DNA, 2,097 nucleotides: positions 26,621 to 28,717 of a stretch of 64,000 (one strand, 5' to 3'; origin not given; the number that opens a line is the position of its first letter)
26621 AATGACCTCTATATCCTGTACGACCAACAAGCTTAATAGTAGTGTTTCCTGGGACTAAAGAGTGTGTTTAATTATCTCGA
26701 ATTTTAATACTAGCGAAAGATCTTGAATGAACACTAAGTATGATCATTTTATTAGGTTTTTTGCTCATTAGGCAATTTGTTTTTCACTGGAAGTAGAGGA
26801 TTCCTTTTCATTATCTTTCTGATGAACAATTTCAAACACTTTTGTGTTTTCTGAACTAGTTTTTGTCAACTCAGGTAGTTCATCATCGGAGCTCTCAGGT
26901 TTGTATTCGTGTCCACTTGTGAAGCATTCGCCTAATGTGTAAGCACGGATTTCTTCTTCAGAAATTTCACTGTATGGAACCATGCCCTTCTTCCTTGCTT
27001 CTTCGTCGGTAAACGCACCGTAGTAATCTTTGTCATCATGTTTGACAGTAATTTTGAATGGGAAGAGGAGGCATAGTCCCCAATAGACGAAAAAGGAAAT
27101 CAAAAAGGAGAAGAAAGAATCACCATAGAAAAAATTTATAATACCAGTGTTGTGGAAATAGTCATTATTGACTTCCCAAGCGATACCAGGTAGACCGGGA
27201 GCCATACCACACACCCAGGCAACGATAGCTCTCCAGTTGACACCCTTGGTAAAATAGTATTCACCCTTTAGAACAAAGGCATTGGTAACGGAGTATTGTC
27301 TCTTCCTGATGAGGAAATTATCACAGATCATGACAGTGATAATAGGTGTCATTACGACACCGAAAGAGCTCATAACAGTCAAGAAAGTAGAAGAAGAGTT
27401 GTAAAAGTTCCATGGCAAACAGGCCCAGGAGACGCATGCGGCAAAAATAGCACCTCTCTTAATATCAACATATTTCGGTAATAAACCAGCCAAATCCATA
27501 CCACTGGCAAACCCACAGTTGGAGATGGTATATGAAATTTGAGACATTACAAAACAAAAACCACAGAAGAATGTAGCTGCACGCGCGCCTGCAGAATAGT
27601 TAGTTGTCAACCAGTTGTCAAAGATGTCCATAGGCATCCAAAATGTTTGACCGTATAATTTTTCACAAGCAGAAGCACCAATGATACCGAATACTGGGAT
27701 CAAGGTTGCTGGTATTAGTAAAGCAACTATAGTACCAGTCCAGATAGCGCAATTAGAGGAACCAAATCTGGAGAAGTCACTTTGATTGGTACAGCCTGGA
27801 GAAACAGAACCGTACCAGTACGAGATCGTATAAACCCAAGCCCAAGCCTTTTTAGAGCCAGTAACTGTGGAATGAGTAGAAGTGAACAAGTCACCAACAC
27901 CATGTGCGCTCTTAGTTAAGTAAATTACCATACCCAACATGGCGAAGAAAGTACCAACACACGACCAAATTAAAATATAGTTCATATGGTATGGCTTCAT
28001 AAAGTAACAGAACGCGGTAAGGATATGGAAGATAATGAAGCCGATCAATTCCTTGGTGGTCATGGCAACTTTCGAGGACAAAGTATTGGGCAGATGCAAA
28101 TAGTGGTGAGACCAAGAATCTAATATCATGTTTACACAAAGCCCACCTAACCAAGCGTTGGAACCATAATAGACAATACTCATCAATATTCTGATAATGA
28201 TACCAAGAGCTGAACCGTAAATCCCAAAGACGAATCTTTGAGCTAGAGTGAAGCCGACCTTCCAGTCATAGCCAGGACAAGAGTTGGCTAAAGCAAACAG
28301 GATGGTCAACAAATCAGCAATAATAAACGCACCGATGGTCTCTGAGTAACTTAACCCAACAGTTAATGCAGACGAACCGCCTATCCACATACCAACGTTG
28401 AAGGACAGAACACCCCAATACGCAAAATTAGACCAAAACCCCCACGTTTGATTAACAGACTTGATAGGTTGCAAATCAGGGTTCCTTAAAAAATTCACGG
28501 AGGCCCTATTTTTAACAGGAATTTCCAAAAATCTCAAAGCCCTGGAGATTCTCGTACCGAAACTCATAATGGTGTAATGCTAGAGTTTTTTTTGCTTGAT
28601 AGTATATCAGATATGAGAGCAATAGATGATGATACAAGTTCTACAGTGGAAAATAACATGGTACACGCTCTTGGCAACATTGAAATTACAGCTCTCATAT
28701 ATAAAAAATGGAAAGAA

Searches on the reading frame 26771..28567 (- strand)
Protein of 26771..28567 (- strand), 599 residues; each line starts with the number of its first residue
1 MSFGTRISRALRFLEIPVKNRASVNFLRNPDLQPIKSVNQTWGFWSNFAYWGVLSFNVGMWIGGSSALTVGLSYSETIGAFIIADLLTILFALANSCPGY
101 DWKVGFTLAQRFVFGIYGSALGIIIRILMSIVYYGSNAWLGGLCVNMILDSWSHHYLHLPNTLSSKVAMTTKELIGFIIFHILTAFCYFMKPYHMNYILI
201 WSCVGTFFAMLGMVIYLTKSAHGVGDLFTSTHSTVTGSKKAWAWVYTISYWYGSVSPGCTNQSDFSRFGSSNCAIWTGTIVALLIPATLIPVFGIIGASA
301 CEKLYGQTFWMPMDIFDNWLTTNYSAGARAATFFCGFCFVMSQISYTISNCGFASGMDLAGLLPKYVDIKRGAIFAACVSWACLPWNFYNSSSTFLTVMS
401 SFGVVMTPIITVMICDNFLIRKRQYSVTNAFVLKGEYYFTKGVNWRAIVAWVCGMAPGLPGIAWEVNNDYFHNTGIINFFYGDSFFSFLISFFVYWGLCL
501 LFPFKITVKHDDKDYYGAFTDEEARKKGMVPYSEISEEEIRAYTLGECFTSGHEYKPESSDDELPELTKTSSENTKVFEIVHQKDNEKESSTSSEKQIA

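Call 11: find_homologous_proteins(query=window:26771-28567:-, max_evalue=1e-100)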
Query window:26771-28567:- (599 aa): 216 proteins with E <= 1e-100 among 7839 candidates; the best 120 are listed.
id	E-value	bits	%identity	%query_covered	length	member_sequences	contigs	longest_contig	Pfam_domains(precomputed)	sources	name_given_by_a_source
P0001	0.0e+0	1398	100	100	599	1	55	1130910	PF02133.22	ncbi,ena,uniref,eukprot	ncbi:ASG_G0050880.mRNA.1.CDS.1 [Saccharomyces cerevisiae]|uniref:Thiamine transporter THI72 n=4 Tax=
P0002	0.0e+0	1398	100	100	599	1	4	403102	PF02133.22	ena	-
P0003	0.0e+0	1397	100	100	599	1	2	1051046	PF02133.22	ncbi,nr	ncbi:AIS_HP2_G0047800.mRNA.1.CDS.1 [Saccharomyces cerevisiae]|nr:AIS_HP2_G0047800.mRNA.1.CDS.1 [Sacc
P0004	0.0e+0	1396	100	100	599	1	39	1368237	PF02133.22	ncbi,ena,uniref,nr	ncbi:Thi72p [Saccharomyces cerevisiae YJM1573]|uniref:Thiamine transporter n=2 Tax=Saccharomyces Tax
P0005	0.0e+0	1396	100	100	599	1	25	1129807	PF02133.22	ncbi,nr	ncbi:ADI_G0057220.mRNA.1.CDS.1 [Saccharomyces cerevisiae]|nr:Thi72p [Saccharomyces cerevisiae YJM993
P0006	0.0e+0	1395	100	100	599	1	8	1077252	PF02133.22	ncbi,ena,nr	ncbi:BAF_collapsed_G0052190.mRNA.1.CDS.1 [Saccharomyces cerevisiae]|nr:CFA_G0050790.mRNA.1.CDS.1 [Sa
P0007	0.0e+0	1395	100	100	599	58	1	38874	PF02133.22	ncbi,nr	ncbi:unnamed protein product [Saccharomyces cerevisiae]|nr:unnamed protein product [Saccharomyces ce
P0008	0.0e+0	1395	100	100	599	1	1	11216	PF02133.22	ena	-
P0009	0.0e+0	1394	100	100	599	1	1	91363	PF02133.22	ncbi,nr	ncbi:thiamine transporter [Saccharomyces cerevisiae]|nr:thiamine transporter [Saccharomyces cerevisi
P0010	0.0e+0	1394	100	100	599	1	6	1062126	PF02133.22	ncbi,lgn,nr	ncbi:thiamine transporter [Saccharomyces cerevisiae]|nr:ALH_1c_G0050880.mRNA.1.CDS.1 [Saccharomyces 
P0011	0.0e+0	1394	100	100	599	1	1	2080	PF02133.22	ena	-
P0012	0.0e+0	1394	100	100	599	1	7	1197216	PF02133.22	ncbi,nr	ncbi:BPK_HP2_G0048860.mRNA.1.CDS.1 [Saccharomyces cerevisiae]|nr:Thi72p [Saccharomyces cerevisiae YJ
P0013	0.0e+0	1394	100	100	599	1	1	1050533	PF02133.22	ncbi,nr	ncbi:AVB_G0050400.mRNA.1.CDS.1 [Saccharomyces cerevisiae]|nr:AVB_G0050400.mRNA.1.CDS.1 [Saccharomyce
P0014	0.0e+0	1394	100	100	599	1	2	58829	PF02133.22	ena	-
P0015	0.0e+0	1393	100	100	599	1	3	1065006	PF02133.22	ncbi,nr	ncbi:AQG_2a_G0051420.mRNA.1.CDS.1 [Saccharomyces cerevisiae]|nr:BDH_1b_G0051180.mRNA.1.CDS.1 [Saccha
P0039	0.0e+0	1325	94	100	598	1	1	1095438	PF02133.22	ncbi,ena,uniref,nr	ncbi:hypothetical protein SMKI_15G3360 [Saccharomyces mikatae IFO 1815]|uniref:Thiamine transporter 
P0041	0.0e+0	1302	95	100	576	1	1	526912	PF02133.22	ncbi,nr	ncbi:Thiamine transporter THI72 [Saccharomyces cerevisiae]|nr:Thiamine transporter THI72 [Saccharomy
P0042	0.0e+0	1244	87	99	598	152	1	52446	PF02133.22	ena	-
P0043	0.0e+0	1183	81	100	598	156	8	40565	PF02133.22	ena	-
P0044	0.0e+0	1180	83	99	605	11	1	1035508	PF02133.22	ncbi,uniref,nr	ncbi:hypothetical protein SUVZ_12G2730 [Saccharomyces uvarum]|uniref:Thiamine transporter n=1 Tax=Sa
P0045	0.0e+0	1162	82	99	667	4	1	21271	PF02133.22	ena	-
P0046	0.0e+0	1145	80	99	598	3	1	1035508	PF02133.22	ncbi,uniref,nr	ncbi:hypothetical protein SUVZ_12G3920 [Saccharomyces uvarum]|uniref:Thiamine transporter n=1 Tax=Sa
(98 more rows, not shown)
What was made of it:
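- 26768..28567 (-): THI72 (YOR192C), the only surviving gene of the duplicated segment. It is 87% identical in protein to Thi7. The source's own name for the exact-match protein P0001 is 'Thiamine transporter THI72' (call 11).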

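Call 12: find_encoding_contigs(protein=P0039, flank=10000, max_places=3)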
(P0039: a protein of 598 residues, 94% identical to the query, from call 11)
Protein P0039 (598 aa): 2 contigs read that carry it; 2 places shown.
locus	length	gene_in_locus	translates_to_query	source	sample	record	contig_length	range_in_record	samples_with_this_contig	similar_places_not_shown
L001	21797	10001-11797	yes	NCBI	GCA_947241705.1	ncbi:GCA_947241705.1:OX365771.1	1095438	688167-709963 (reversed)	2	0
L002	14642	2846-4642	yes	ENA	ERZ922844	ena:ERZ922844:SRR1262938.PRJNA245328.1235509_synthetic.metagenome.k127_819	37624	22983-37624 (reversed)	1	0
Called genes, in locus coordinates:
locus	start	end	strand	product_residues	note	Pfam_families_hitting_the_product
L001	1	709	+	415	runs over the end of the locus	PF16881:LIAS_N, PF04055:Radical_SAM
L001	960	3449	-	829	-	PF12709:Fungal_TACC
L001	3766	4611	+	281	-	PF03153:TFIIA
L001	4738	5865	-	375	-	-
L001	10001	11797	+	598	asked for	PF02133:Transp_cyt_pur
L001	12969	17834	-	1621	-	PF00176:SNF2-rel_dom, PF00271:Helicase_C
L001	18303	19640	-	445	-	PF00150:Cellulase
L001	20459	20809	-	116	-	-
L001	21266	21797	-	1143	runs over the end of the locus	PF08101:Msb1-Mug8_dom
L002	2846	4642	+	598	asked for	PF02133:Transp_cyt_pur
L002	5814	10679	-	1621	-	PF00176:SNF2-rel_dom, PF00271:Helicase_C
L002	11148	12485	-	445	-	PF00150:Cellulase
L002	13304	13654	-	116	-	-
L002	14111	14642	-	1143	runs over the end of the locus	PF08101:Msb1-Mug8_dom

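Call 13: find_encoding_contigs(protein=P0041, flank=10000, max_places=3)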
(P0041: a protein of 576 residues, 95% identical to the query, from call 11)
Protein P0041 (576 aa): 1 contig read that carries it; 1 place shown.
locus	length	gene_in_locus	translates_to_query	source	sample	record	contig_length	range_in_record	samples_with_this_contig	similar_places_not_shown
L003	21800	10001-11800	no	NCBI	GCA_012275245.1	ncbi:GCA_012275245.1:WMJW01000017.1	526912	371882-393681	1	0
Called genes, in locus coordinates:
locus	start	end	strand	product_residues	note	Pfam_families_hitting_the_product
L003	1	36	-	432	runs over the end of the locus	PF00656:Peptidase_C14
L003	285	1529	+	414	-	PF16881:LIAS_N, PF04055:Radical_SAM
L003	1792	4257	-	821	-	PF26666:DUF8221 (weak), PF12709:Fungal_TACC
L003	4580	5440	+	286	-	PF03153:TFIIA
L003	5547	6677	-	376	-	-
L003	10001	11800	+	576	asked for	PF02133:Transp_cyt_pur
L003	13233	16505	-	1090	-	PF00176:SNF2-rel_dom, PF14634:zf-RING_5 (faint), PF00271:Helicase_C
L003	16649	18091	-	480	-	-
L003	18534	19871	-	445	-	PF00150:Cellulase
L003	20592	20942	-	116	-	-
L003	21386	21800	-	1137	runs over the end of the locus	PF08101:Msb1-Mug8_dom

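Call 14: find_encoding_contigs(protein=P0042, flank=10000, max_places=3)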
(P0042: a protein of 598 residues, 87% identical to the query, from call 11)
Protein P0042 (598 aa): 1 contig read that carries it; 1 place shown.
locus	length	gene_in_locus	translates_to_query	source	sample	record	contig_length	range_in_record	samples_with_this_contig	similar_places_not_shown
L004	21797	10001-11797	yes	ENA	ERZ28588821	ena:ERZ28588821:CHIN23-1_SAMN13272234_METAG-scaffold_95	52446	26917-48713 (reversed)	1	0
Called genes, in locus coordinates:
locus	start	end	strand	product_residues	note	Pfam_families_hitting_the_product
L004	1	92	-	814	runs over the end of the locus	PF00172:Zn_clus, PF11951:Fungal_trans_2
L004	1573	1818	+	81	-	-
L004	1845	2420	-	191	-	PF00025:Arf (weak), PF00071:Ras, PF08477:Roc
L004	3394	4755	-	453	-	PF00266:Aminotran_5, PF22580:KYNU_C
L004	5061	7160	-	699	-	PF10374:EST1, PF10373:EST1_DNA_bind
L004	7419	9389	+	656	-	PF01751:Toprim, PF01131:Topoisom_bac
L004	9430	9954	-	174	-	-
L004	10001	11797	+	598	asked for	PF02133:Transp_cyt_pur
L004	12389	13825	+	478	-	PF00498:FHA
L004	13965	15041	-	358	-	PF21948:LplA-B_cat, PF03099:BPL_LplA_LipB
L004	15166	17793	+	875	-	PF00792:PI3K_C2, PF00613:PI3Ka, PF00454:PI3_PI4_kinase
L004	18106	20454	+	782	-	PF13967:RSN1_TM, PF14703:PHM7_cyt, PF02714:RSN1_7TM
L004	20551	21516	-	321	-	PF04161:Arv1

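Call 26: find_encoding_contigs(protein=P0043, flank=10000, max_places=2)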
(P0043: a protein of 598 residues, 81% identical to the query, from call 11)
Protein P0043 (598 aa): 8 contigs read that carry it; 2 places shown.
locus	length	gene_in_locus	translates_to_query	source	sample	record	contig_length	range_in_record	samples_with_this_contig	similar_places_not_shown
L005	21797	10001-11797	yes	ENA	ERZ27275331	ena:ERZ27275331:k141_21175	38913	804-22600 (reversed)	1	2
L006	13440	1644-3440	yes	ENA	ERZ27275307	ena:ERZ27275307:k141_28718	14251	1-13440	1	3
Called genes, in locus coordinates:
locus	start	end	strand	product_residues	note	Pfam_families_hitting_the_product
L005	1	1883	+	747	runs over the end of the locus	PF00009:GTP_EFTU, PF01926:MMR_HSR1 (faint), PF21921:Ski7_2nd, PF21920:Ski7_3rd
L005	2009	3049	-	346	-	PF10496:Syntaxin-18_N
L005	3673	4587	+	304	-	PF00303:Thymidylat_synt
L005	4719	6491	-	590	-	PF07558:Shugoshin_N, PF07557:Shugoshin_C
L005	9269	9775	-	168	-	-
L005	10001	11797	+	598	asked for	PF02133:Transp_cyt_pur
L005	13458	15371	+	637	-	PF00566:RabGAP-TBC, PF23436:RabGap-TBC_2 (weak)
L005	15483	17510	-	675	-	PF00787:PX, PF09325:Vps5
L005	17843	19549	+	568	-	PF03155:Alg6_Alg8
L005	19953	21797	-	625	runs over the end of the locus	-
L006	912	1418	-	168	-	-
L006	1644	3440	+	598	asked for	PF02133:Transp_cyt_pur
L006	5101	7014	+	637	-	PF00566:RabGAP-TBC, PF23436:RabGap-TBC_2 (weak)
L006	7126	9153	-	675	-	PF00787:PX, PF09325:Vps5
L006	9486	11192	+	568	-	PF03155:Alg6_Alg8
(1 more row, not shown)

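Call 27: find_encoding_contigs(protein=P0046, flank=10000, max_places=2)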
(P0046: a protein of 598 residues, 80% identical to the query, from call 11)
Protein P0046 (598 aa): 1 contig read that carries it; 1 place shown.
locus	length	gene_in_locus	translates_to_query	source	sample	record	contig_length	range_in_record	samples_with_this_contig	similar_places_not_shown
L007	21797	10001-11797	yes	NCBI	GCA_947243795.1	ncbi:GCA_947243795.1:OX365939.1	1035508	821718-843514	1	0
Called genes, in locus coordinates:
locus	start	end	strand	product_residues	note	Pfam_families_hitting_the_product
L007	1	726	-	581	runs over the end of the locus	PF00149:Metallophos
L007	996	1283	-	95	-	-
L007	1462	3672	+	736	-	PF07647:SAM_2, PF00536:SAM_1, PF14847:Ras_bdg_2, PF14531:Kinase-like (faint), PF00069:Pkinase, PF07714:PK_Tyr_Ser-Thr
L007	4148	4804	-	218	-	-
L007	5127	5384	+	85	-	PF09495:DUF2462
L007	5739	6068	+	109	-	PF00462:Glutaredoxin (weak)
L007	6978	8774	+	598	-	PF02133:Transp_cyt_pur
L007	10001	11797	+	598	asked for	PF02133:Transp_cyt_pur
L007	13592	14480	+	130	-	PF00410:Ribosomal_S8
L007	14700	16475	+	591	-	PF12937:F-box-like (weak)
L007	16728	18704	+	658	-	PF00012:HSP70, PF06723:MreB_Mbl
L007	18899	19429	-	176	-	PF04062:P21-Arc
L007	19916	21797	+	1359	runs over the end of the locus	PF00610:DEP, PF00621:RhoGEF, PF15405:PH_5, PF00780:CNH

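Call 28: find_encoding_contigs(protein=P0044, flank=10000, max_places=2)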
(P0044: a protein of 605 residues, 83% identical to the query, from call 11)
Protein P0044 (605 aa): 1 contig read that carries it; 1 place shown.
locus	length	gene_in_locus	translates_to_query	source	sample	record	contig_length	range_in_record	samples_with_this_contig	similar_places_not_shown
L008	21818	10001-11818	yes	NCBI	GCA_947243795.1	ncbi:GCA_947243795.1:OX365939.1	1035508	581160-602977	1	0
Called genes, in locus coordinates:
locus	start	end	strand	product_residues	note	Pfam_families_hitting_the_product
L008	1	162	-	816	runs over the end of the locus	PF00172:Zn_clus, PF11951:Fungal_trans_2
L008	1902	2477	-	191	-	PF00025:Arf (weak), PF00071:Ras, PF08477:Roc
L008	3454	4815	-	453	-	PF00266:Aminotran_5, PF22580:KYNU_C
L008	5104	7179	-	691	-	PF10374:EST1, PF10373:EST1_DNA_bind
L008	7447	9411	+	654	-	PF01751:Toprim, PF01131:Topoisom_bac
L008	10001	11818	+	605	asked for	PF02133:Transp_cyt_pur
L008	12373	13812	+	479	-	PF00498:FHA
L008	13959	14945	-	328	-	PF21948:LplA-B_cat, PF03099:BPL_LplA_LipB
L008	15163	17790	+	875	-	PF00792:PI3K_C2, PF00613:PI3Ka, PF00454:PI3_PI4_kinase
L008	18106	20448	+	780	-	PF13967:RSN1_TM, PF14703:PHM7_cyt, PF02714:RSN1_7TM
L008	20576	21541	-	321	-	PF04161:Arv1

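Call 60: find_encoding_contigs(protein=P0045, flank=10000, max_places=2)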
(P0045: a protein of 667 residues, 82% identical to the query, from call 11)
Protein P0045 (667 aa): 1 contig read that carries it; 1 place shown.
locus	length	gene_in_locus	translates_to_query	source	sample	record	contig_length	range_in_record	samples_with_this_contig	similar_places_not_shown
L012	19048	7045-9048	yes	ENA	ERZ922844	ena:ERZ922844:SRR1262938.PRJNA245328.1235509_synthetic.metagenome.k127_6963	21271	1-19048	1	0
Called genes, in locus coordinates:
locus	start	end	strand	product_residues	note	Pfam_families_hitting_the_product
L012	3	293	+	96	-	?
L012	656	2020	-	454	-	PF00266:Aminotran_5, PF22580:KYNU_C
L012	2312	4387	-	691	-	PF10374:EST1, PF10373:EST1_DNA_bind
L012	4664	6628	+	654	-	PF01751:Toprim, PF01131:Topoisom_bac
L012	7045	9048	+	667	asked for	PF02133:Transp_cyt_pur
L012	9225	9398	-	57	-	-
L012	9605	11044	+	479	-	PF00498:FHA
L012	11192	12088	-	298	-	PF21948:LplA-B_cat, PF03099:BPL_LplA_LipB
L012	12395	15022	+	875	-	PF00792:PI3K_C2, PF00613:PI3Ka, PF00454:PI3_PI4_kinase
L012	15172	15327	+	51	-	-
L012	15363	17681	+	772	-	PF13967:RSN1_TM, PF14703:PHM7_cyt, PF02714:RSN1_7TM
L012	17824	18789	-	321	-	PF04161:Arv1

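Call 62: list_cluster_members(proteins=[P0042, P0043])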
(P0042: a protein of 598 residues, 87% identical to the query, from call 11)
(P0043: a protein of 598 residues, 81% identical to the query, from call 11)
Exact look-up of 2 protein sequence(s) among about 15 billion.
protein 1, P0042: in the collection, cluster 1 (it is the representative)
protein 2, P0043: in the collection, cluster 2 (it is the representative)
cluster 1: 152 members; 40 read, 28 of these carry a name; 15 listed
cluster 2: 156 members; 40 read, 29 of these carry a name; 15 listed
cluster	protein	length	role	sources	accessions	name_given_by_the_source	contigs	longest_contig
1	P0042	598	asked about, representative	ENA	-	-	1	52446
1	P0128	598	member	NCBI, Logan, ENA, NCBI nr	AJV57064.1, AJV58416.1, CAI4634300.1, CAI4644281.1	BTE_collapsed_G0037830.mRNA.1.CDS.1 [Saccharomyces cerevisiae] | Thi7p [Saccharomyces cerevisiae YJM1381]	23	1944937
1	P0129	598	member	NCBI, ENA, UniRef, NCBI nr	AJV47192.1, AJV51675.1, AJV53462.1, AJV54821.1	Thi7p [Saccharomyces cerevisiae YJM1573] | Thiamine transporter n=2 Tax=Saccharomyces cerevisiae TaxID=4932 RepID=A7A1C0_YEAS7 | Thi7p [Saccharomyces cerevisiae YJM1133]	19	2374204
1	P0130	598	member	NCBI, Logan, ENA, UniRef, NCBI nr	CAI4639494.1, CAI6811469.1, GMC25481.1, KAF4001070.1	AGK_G0037440.mRNA.1.CDS.1 [Saccharomyces cerevisiae] | Thiamine transporter thi7 n=2 Tax=Saccharomyces TaxID=4930 RepID=A0A6C1DX38_SACPS | Thiamine transporter [Saccharomyces cerevisiae]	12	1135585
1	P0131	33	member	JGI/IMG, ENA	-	hypothetical protein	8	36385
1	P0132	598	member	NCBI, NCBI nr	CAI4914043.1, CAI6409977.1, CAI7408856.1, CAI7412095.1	CGH_3_HP_G0020630.mRNA.1.CDS.1 [Saccharomyces cerevisiae]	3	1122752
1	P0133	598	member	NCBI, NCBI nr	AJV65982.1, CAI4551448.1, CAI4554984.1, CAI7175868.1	BMC_2a_G0038670.mRNA.1.CDS.1 [Saccharomyces cerevisiae] | Thi7p [Saccharomyces cerevisiae YJM1447]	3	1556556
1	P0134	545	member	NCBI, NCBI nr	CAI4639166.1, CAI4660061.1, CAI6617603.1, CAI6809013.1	ALH_1b_G0037480.mRNA.1.CDS.1 [Saccharomyces cerevisiae] | ALH_1c_G0037300.mRNA.1.CDS.1 [Saccharomyces cerevisiae]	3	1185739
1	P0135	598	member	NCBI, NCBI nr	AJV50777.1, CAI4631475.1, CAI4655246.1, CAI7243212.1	BCN_G0038010.mRNA.1.CDS.1 [Saccharomyces cerevisiae] | Thi7p [Saccharomyces cerevisiae YJM1250]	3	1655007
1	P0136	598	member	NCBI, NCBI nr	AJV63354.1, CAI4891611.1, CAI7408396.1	Thi7p [Saccharomyces cerevisiae YJM1419]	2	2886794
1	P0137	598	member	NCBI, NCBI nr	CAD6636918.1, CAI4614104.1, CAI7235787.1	HN1_G0028840.mRNA.1.CDS.1 [Saccharomyces cerevisiae]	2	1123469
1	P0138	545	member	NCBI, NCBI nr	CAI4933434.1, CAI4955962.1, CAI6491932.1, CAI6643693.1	AVN_HP_G0010000.mRNA.1.CDS.1 [Saccharomyces cerevisiae] | AVN_HP_G0144170.mRNA.1.CDS.1 [Saccharomyces cerevisiae]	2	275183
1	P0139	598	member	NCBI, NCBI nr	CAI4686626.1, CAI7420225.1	CBM_collapsed_G0039950.mRNA.1.CDS.1 [Saccharomyces cerevisiae]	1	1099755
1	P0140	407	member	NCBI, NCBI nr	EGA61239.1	Thi7p [Saccharomyces cerevisiae FostersO]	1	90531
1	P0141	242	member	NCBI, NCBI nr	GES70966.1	hypothetical protein SCEPF1_0067000100 [Saccharomyces cerevisiae]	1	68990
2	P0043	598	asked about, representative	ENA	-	-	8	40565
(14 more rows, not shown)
